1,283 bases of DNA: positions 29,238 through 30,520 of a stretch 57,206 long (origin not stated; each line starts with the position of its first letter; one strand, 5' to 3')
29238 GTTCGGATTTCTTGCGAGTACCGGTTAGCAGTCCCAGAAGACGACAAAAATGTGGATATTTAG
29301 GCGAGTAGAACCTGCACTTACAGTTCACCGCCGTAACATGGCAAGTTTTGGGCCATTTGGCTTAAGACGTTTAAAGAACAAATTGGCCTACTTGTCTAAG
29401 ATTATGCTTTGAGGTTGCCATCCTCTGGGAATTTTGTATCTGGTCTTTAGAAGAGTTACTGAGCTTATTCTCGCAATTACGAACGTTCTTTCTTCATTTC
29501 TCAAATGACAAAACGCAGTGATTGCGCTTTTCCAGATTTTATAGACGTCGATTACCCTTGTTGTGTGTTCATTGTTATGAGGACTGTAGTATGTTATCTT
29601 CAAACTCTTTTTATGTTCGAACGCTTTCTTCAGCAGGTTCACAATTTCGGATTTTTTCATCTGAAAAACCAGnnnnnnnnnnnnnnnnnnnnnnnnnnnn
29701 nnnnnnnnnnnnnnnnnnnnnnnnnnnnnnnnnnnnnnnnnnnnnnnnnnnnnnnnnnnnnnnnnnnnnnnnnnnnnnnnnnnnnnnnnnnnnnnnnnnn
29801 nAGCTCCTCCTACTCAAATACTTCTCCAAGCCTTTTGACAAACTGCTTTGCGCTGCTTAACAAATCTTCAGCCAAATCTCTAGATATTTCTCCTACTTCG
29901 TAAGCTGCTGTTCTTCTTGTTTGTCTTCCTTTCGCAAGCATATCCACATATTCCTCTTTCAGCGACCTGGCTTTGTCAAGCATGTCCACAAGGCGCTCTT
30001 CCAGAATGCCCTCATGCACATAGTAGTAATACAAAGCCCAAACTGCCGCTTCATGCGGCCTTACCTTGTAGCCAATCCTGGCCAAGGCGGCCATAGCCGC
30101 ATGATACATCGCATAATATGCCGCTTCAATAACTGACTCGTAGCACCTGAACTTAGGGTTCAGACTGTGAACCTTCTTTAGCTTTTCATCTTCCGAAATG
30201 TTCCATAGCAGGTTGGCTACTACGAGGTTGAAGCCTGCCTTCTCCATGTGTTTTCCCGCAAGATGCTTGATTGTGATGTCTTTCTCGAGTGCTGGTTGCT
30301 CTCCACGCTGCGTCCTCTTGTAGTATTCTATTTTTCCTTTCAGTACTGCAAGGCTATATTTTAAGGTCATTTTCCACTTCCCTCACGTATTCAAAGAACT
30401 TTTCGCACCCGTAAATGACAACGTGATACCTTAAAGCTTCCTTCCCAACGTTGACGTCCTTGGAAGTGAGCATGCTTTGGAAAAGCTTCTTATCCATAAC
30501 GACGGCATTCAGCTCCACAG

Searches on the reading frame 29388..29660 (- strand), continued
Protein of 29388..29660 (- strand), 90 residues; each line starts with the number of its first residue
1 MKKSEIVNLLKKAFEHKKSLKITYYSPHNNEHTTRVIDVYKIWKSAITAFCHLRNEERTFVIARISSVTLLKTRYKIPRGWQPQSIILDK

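Call 95: search_protein_families(library=pfam, proteins=[P0038, P0039, P0044, P0045, P0050, P0051, P0053, P0047, P0048, P0036], max_evalue=0.001)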
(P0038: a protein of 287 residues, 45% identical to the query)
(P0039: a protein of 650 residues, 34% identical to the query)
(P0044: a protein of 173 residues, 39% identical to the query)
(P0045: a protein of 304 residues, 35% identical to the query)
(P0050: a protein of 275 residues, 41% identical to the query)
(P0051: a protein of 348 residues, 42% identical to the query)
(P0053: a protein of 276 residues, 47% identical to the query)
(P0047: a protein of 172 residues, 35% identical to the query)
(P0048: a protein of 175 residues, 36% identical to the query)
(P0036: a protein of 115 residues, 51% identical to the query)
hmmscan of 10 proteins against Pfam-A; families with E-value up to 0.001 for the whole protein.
P0038 (287 aa): 2 families
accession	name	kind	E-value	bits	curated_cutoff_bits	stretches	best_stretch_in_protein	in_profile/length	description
PF05168.19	HEPN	-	7.5e-10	39.4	22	1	51-161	1-111/117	HEPN domain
PF13280.12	WYL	-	1.5e-09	38.1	21.8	1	203-265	2-68/70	WYL domain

P0039 (650 aa): 6 families
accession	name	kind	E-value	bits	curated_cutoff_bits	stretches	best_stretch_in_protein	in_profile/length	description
PF13671.12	AAA_33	-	1.5e-21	77.7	27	1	65-186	1-128/143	AAA domain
PF13280.12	WYL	-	3.3e-13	49.9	21.8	1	529-593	5-70/70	WYL domain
PF08433.16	KTI12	-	4e-07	30.3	22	1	65-181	3-122/271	Chromatin associated protein KTI12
PF13238.12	AAA_18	-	6.2e-05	23.9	29.4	1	66-180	1-113/128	AAA domain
PF01591.24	6PF2K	-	0.00014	21.7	27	0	60-84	10-34/223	6-phosphofructo-2-kinase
PF06414.18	Zeta_toxin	-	0.00019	21.4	22.3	1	60-109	13-63/199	Zeta toxin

P0044 (173 aa): 1 family
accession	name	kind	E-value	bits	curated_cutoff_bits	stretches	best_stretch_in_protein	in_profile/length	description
PF13280.12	WYL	-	1.1e-05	25.8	21.8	1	77-144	2-69/70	WYL domain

P0045 (304 aa): 1 family
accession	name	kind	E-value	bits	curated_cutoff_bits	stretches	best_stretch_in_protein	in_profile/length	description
PF13280.12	WYL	-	1.2e-17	64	21.8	2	205-262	7-69/70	WYL domain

P0050 (275 aa): 4 families
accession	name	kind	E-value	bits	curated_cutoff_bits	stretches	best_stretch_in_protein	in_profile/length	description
PF13482.12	RNase_H_2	-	9.9e-09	35.8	22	1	10-156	3-163/165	RNase_H superfamily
PF10108.15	DNA_pol_B_exo2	-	6.8e-07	29.6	24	1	92-154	106-170/213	Predicted 3'-5' exonuclease related to the exonuclease domain of PolB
PF13280.12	WYL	-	1.5e-06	28.5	21.8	1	187-249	5-69/70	WYL domain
PF01612.26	DNA_pol_A_exo1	-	0.00082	19.7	23.6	0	7-155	22-166/173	3'-5' exonuclease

P0051 (348 aa): 5 families
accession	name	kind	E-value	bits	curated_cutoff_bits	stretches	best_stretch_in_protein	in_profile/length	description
PF13280.12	WYL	-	5.5e-19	68.4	21.8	1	167-234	3-69/70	WYL domain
PF25583.1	WCX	-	1.6e-18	67.2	23.9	1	263-340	2-76/76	WCX domain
PF08279.18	HTH_11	-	3.2e-09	37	25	1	27-77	1-51/55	HTH domain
PF12840.13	HTH_20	-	0.00023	21.5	27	1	31-73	9-50/51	Helix-turn-helix domain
PF25212.1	HVO_A0114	-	0.00034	20.8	27.6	1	26-77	22-72/84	HVO_A0114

P0053 (276 aa): 2 families
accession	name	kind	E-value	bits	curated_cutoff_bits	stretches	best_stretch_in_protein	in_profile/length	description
PF13482.12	RNase_H_2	-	2.4e-08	34.6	22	1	29-153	17-162/165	RNase_H superfamily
PF01612.26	DNA_pol_A_exo1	-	8.1e-05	22.9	23.6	1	40-153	56-166/173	3'-5' exonuclease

P0047 (172 aa): 1 family
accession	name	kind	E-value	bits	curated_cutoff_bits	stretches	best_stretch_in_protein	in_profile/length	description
PF13280.12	WYL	-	8.8e-10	38.9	21.8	1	94-154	4-68/70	WYL domain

P0048 (175 aa): 1 family
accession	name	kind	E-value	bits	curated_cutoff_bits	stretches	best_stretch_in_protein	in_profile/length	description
PF13280.12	WYL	-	3.6e-13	49.7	21.8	1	94-157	2-69/70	WYL domain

P0036 (115 aa): 2 families
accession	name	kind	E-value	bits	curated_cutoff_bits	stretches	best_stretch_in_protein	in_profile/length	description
PF13280.12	WYL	-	5.6e-10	39.5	21.8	1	38-94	9-69/70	WYL domain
PF01936.24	NYN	-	7.9e-05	23.6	24.2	1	3-60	1-52/145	NYN domain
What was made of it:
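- On BrxR/CapW/PafBC-type WYL transcription factors: A typical member found in the same search, P0051, does show HTH_11 + WYL + WCX (call 95).
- The fusion partner in P0038 is the HEPN toxin, not a DNA-binding domain (call 95).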

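Call 97: list_cluster_members(proteins=[P0038, P0039])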
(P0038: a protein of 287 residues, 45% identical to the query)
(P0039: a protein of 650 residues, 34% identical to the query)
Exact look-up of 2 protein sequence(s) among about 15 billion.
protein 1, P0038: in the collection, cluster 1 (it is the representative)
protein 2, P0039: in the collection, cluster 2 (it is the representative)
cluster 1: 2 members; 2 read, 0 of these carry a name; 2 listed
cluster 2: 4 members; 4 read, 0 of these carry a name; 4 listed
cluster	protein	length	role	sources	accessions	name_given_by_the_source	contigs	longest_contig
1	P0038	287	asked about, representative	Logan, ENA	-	-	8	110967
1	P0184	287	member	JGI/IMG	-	-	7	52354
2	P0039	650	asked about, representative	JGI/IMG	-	-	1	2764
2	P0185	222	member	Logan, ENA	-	-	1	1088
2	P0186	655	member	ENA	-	-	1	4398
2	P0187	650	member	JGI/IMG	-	-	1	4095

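Call 100: find_related_loci(query=P0038, collection=viral_contigs, flank=4000)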
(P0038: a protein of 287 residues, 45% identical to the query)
Query P0038 (287 aa) in viral_contigs; peptide patterns used: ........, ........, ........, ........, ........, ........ (x = any residue, [..] = any of these).
6 stretches matched a pattern, but none encodes a relative of the query by tblastn (E <= 1e-3).

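Call 101: find_related_loci(query=A2, collection=viral_contigs, flank=4000)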
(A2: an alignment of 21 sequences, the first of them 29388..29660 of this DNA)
Query A2 (90 aa) in viral_contigs; peptide patterns used: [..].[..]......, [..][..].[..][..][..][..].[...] (x = any residue, [..] = any of these).
31 stretches matched a pattern; 3 encode a relative of the query (tblastn E <= 1e-3); 3 distinct loci.
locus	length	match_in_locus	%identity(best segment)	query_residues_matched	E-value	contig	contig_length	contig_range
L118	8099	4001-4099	58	33-65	3e-11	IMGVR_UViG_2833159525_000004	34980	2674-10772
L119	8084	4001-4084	39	44-71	3e-5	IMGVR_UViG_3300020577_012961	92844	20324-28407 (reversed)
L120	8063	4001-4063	62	49-69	3e-5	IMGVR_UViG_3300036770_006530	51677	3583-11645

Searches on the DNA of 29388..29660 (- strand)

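Call 87: search_rna_families(source=L001, start=6250, end=6700, threshold=evalue, max_evalue=1)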
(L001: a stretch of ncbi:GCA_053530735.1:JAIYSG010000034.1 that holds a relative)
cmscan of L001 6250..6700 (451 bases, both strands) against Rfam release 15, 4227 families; matches with E-value up to 1: 1.
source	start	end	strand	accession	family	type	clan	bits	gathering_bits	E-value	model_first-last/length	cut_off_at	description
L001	6488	6586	-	RF00005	tRNA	Gene; tRNA;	CL00001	43.1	29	5.6e-08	1-71/71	no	tRNA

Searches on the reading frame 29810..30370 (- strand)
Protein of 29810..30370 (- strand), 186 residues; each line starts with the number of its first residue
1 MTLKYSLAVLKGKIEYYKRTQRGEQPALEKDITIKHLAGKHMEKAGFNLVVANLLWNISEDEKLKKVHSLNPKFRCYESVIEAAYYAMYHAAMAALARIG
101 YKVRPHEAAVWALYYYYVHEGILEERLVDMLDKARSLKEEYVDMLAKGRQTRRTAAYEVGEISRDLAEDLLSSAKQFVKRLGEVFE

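Call 3: search_protein_families(library=pfam, proteins=[window:29810-30370:-], max_evalue=1)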
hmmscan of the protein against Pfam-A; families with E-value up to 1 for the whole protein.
window:29810-30370:- (186 aa): 2 families
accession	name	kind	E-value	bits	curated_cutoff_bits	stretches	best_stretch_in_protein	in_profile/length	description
PF05168.19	HEPN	-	0.00014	22.5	22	1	77-181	24-114/117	HEPN domain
PF04504.20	GeBP-like_DBD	-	0.13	13.4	29.5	0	113-152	35-74/94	Glabrous-enhancer-binding protein-like family, DBD domain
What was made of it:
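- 29810..30370 (-): HEPN protein of the AF0298/UPF0332 (HEPN-T) type, the presumed toxin, 186 aa. It carries R-x4-Y where the canonical motif is R-x4-6-H. PF05168 1.4e-4, 22.5 bits against a cut-off of 22 (call 3).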

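Call 4: search_protein_families(library=ncbifam, proteins=[window:29810-30370:-], max_evalue=1)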
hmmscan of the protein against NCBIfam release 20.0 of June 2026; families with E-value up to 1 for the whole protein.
window:29810-30370:- (186 aa): 0 families

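Call 5: search_protein_families(library=padloc, proteins=[window:29810-30370:-], max_evalue=1)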
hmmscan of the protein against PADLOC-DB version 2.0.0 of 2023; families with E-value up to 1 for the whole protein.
window:29810-30370:- (186 aa): 5 families
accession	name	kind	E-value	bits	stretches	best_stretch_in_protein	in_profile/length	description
PDLC04379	PDC-M05B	-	0.00056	17.9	1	77-103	42-68/147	-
PDLC04373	PDC-M05B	-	0.00067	17.7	1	77-181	46-133/141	-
PDLC04377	PDC-M05B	-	0.0015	16.6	1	81-180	47-133/149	-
PDLC04378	PDC-M05B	-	0.024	12.8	1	81-161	53-122/153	-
PDLC04374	PDC-M05B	-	0.071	11.3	0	83-178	49-131/146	-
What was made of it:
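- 29810..30370 (-): PDC-M05B 5.6e-4 (call 5).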

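Call 24: find_homologous_proteins(query=window:29810-30370:-, max_evalue=0.001)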
Query window:29810-30370:- (186 aa): 10 proteins with E <= 0.001 among 186 candidates.
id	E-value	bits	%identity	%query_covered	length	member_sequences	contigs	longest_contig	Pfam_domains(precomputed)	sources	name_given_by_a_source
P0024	1.7e-115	401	100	100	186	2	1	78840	-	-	-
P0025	2.2e-101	355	88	99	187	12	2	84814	-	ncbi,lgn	-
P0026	4.3e-100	351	85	99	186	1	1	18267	-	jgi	-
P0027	2.0e-99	349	86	99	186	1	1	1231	-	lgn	-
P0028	6.6e-99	347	86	99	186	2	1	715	-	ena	-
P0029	2.2e-97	342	86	98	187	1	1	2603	-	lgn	-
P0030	1.5e-96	339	83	99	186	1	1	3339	-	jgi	jgi:uncharacterized protein (UPF0332 family)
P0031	8.3e-95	334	81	99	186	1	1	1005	-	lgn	-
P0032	7.2e-76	272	66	99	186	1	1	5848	-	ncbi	-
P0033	3.2e-6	45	31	86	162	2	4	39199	PF05168.20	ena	-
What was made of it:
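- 29810..30370 (-): Homologues at 66-88% identity are 186-187 aa (call 24).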

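Call 26: find_encoding_contigs(protein=P0025, flank=4000, max_places=4)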
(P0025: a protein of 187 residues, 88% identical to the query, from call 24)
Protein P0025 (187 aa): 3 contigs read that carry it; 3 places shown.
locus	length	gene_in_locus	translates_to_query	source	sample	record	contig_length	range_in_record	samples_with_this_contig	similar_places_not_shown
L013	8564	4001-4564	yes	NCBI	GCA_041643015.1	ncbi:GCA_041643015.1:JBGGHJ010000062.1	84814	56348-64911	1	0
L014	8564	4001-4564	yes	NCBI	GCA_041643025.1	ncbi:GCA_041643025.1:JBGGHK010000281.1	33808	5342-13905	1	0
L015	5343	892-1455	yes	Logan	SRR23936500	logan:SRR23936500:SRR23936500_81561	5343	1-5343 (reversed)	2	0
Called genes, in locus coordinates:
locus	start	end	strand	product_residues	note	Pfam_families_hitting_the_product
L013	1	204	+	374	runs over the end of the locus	-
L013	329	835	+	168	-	-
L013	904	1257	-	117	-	-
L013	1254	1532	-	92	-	-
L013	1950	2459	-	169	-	-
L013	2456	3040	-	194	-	-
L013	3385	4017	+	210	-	PF22600:MTPAP-like_central (weak), PF01909:NTP_transf_2, PF18765:Polbeta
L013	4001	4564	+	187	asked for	-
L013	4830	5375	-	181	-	-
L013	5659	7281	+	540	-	PF01555:N6_N4_Mtase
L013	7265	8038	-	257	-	PF09520:HinfI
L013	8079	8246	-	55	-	-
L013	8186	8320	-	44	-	-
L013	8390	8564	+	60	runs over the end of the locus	-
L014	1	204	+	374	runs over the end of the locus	-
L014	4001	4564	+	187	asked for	-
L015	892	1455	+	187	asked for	-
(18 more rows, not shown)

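Call 27: find_encoding_contigs(protein=P0026, flank=4000, max_places=3)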
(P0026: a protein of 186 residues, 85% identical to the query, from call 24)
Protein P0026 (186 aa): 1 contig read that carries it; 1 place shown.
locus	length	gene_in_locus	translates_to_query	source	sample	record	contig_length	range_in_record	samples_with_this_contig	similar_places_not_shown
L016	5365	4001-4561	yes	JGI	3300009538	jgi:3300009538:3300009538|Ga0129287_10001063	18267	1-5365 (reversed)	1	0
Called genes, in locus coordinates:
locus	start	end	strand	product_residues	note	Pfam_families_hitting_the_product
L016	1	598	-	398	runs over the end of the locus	PF13393:tRNA-synt_His, PF00587:tRNA-synt_2b, PF03129:HGTP_anticodon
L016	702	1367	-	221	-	PF01634:HisG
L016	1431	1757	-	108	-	-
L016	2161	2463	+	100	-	-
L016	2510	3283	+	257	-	-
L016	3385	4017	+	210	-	PF22600:MTPAP-like_central (weak), PF01909:NTP_transf_2, PF18765:Polbeta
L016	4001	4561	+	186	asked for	-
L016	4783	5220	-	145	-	-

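Call 28: find_encoding_contigs(protein=P0032, flank=4000, max_places=3)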
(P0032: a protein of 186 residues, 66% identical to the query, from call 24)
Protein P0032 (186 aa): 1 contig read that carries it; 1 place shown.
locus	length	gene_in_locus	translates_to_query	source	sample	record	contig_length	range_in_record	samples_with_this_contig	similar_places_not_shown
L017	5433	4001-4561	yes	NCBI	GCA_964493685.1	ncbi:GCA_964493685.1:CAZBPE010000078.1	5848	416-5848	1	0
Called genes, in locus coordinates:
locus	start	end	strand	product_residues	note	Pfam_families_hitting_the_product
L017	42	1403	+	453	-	-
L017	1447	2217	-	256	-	-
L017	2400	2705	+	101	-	-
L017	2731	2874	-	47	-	-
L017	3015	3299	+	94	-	-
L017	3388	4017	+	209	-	PF22600:MTPAP-like_central (weak), PF01909:NTP_transf_2, PF18765:Polbeta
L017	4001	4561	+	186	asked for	-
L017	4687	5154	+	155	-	-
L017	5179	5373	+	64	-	-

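Call 31: find_encoding_contigs(protein=P0030, flank=4000, max_places=3)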
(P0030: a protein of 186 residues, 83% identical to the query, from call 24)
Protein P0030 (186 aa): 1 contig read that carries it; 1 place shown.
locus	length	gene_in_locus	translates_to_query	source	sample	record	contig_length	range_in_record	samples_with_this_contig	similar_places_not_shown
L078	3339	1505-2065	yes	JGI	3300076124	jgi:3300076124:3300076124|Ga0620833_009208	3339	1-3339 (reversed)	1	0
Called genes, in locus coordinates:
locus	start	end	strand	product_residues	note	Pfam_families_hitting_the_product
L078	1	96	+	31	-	?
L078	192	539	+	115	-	-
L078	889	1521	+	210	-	PF01909:NTP_transf_2, PF18765:Polbeta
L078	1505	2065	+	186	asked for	-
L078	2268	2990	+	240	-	PF00535:Glycos_transf_2, PF10111:Glyco_tranf_2_2 (weak), PF13641:Glyco_tranf_2_3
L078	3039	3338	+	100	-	?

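Call 32: find_encoding_contigs(protein=P0029, flank=4000, max_places=3)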
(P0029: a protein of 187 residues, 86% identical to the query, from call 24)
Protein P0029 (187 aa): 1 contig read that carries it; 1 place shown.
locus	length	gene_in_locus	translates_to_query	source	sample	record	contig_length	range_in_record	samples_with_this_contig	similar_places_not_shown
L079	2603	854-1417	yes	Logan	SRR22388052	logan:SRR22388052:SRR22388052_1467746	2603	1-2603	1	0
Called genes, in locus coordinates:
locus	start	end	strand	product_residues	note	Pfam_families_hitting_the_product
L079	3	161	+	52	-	?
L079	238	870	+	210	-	PF22600:MTPAP-like_central (weak), PF01909:NTP_transf_2, PF18765:Polbeta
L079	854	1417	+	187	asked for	-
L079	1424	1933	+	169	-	-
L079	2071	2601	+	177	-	?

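Call 50: search_solved_structures(query=window:29810-30370:-, max_evalue=10, show_alignments=2)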
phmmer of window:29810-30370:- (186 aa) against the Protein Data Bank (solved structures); distinct sequences matched with E-value up to 10: 4.
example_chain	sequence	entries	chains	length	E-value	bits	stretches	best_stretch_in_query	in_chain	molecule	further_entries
2hsb_A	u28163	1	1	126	9.1e-05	25.9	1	61-141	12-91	Hypothetical UPF0332 protein AF0298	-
2rek_A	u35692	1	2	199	0.21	15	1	75-172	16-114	Putative tetR-family transcriptional regulator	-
8xw5_A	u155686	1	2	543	0.28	14.5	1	27-104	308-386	Aspartate/alanine antiporter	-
8y1x_A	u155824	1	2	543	0.29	14.5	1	27-104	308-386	Aspartate/alanine antiporter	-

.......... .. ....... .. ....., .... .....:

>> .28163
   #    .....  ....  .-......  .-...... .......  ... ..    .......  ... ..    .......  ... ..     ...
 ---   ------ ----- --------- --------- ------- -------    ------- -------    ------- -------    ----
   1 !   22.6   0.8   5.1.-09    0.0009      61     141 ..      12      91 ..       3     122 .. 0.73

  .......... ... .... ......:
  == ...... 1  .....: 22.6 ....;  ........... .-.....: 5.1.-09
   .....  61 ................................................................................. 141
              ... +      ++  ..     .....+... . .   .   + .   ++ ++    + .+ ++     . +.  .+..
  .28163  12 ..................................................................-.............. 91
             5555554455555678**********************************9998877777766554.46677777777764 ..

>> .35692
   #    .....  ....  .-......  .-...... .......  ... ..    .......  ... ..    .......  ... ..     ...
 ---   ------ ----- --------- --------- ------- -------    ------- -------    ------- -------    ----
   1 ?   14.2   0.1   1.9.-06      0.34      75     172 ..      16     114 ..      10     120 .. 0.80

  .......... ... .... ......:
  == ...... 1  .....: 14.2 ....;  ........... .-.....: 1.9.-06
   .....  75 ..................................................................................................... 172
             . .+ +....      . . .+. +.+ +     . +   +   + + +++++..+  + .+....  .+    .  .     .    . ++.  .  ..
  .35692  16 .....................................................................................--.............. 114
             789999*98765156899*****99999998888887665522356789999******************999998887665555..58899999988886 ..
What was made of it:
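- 29810..30370 (-): PDB 2hsb 9.1e-5 (call 50).
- On MNT-HEPN (type VII HepT/MntA-like) TA module: 2hsb (AF0298) 9.1e-5 (call 50).
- Checked: It is backed by PDB 2hsb (AF0298, UPF0332) at 9e-5 (call 50), PADLOC PDC-M05B (call 5) and a JGI 'UPF0332' name for a homologue (call 24).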

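Call 53: search_protein_families(library=pfam, proteins=[L079:1424-1933:+], max_evalue=0.01)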
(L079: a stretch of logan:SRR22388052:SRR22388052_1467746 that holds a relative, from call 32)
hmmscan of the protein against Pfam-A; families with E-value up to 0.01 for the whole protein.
L079:1424-1933:+ (169 aa): 0 families
